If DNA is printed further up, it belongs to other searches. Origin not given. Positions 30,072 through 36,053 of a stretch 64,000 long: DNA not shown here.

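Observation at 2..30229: Giant (>9,400 aa) extracellular repeat protein fused through one TM helix to a cytoplasmic HerA/FtsK-like ATPase, in an operon with two small partners: candidate novel cell-surface machine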

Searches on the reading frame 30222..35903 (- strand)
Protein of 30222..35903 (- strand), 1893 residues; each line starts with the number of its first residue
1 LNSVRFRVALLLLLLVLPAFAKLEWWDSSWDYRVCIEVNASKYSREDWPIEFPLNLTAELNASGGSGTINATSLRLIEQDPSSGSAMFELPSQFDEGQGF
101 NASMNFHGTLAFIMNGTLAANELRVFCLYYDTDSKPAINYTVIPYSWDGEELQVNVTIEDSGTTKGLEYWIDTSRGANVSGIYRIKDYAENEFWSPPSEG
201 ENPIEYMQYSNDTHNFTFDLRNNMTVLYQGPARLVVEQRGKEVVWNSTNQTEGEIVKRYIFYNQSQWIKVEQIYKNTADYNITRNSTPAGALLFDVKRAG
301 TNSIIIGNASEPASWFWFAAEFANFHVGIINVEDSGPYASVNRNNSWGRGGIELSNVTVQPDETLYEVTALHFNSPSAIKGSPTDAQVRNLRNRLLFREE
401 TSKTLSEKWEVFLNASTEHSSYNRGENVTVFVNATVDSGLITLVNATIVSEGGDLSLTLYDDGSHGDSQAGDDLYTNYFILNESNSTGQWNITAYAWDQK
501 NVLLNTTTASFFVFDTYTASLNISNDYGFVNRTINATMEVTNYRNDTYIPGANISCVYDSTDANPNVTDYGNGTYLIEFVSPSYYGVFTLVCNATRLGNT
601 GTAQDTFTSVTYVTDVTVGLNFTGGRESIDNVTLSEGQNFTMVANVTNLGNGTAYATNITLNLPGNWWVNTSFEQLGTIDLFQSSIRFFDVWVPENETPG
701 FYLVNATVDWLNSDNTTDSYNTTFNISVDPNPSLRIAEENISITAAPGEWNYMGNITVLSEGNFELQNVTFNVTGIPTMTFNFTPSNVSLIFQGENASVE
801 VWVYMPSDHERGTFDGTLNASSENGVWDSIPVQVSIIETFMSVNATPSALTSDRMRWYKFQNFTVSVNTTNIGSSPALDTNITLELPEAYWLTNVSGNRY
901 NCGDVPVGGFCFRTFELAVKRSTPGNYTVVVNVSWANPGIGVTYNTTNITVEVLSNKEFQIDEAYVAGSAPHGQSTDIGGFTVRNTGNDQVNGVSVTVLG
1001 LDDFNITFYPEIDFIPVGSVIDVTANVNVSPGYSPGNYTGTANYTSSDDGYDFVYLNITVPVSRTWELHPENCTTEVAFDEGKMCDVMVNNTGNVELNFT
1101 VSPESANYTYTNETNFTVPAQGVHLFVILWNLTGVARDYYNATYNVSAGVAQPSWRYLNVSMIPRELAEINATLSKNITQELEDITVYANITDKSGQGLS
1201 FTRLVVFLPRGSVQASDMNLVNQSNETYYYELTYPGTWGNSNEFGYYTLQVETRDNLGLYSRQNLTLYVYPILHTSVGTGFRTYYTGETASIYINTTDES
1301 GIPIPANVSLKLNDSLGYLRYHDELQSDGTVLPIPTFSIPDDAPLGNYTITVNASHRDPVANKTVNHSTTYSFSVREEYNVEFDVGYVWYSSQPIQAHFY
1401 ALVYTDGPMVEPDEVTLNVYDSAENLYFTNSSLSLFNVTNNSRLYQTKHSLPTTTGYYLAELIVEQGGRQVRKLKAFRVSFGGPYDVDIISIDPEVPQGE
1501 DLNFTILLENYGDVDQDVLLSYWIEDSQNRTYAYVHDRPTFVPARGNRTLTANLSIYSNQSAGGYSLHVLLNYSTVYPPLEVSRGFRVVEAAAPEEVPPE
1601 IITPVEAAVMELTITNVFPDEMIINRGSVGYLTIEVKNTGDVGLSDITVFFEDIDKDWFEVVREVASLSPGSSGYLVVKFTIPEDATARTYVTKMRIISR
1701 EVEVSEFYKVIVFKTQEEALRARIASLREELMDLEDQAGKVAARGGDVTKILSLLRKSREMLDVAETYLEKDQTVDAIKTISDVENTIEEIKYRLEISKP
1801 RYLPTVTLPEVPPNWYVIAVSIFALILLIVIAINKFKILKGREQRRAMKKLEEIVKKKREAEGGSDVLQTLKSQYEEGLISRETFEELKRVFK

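Call 6: search_protein_families(library=pfam, proteins=[window:30222-35903:-], max_evalue=0.1)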
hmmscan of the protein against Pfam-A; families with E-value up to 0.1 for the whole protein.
window:30222-35903:- (1893 aa): 5 families
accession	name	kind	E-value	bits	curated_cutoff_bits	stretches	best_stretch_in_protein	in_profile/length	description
PF10633.15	NPCBM_assoc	-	2.4e-16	60.1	24.4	1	635-710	2-77/78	NPCBM-associated, NEW3 domain of alpha-galactosidase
PF01835.25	MG2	-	2.8e-06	28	32.8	1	1284-1363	11-84/96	MG2 domain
PF09851.14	SHOCT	-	0.0021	18.2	27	1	1868-1890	3-25/28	Short C-terminal domain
PF18981.6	InlK_D3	-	0.0079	16.7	25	0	915-953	40-75/75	Internalin K domain (D3/D4)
PF07705.17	CARDB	-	0.016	15.9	22.7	0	630-709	11-84/101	CARDB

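Call 84: search_protein_families(library=ncbifam, proteins=[window:30222-35903:-], max_evalue=0.01)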
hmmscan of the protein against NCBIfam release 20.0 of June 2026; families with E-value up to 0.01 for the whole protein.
window:30222-35903:- (1893 aa): 1 family
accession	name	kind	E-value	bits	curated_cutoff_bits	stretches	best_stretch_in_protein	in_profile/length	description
NF041940.1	choice_anch_X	domain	1.1e-06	28.2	25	1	457-479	1-23/37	choice-of-anchor X domain-containing protein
